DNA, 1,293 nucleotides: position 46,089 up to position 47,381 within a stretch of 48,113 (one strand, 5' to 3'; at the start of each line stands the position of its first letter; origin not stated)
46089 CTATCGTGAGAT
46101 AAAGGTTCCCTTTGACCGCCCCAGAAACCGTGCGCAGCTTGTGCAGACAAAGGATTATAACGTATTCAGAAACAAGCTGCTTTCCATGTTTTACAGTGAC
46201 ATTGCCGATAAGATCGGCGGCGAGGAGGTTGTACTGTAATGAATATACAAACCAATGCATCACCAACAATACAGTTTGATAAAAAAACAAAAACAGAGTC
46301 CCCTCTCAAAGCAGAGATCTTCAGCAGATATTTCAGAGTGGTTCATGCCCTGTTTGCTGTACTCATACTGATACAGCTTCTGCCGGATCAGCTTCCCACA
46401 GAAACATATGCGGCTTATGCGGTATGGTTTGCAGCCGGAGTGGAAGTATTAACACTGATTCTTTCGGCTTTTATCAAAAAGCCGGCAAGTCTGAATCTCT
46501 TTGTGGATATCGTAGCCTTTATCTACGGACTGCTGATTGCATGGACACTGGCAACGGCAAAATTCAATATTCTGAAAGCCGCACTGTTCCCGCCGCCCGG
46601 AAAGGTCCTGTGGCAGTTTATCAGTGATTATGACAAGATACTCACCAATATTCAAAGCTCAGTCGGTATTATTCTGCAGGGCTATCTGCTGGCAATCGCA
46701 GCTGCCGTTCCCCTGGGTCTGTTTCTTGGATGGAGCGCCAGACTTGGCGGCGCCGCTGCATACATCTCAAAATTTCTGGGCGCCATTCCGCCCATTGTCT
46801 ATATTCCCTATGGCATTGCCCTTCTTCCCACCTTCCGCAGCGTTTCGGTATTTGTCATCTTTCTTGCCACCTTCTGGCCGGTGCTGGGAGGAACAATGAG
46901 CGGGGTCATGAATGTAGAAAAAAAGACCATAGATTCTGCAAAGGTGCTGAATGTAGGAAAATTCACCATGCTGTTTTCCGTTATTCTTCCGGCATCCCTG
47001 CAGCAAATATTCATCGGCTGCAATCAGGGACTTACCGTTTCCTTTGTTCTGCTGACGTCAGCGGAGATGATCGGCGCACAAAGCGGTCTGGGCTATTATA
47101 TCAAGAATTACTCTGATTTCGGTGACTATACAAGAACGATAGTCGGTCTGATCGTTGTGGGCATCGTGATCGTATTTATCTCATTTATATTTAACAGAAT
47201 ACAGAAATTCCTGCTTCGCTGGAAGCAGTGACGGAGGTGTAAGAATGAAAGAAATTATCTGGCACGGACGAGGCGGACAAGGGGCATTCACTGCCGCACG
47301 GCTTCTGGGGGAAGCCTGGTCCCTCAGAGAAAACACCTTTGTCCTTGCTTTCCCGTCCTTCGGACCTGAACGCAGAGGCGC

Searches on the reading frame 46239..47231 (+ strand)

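Call 10: search_protein_families(library=pfam, proteins=[window:46239-47231:+])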
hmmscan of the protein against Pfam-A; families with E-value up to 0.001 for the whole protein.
window:46239-47231:+ (330 aa): 1 family
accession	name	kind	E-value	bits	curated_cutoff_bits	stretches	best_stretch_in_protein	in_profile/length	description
PF00528.27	BPD_transp_1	-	5.9e-16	59.2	26.4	1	156-327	1-180/184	Binding-protein-dependent transport system inner membrane component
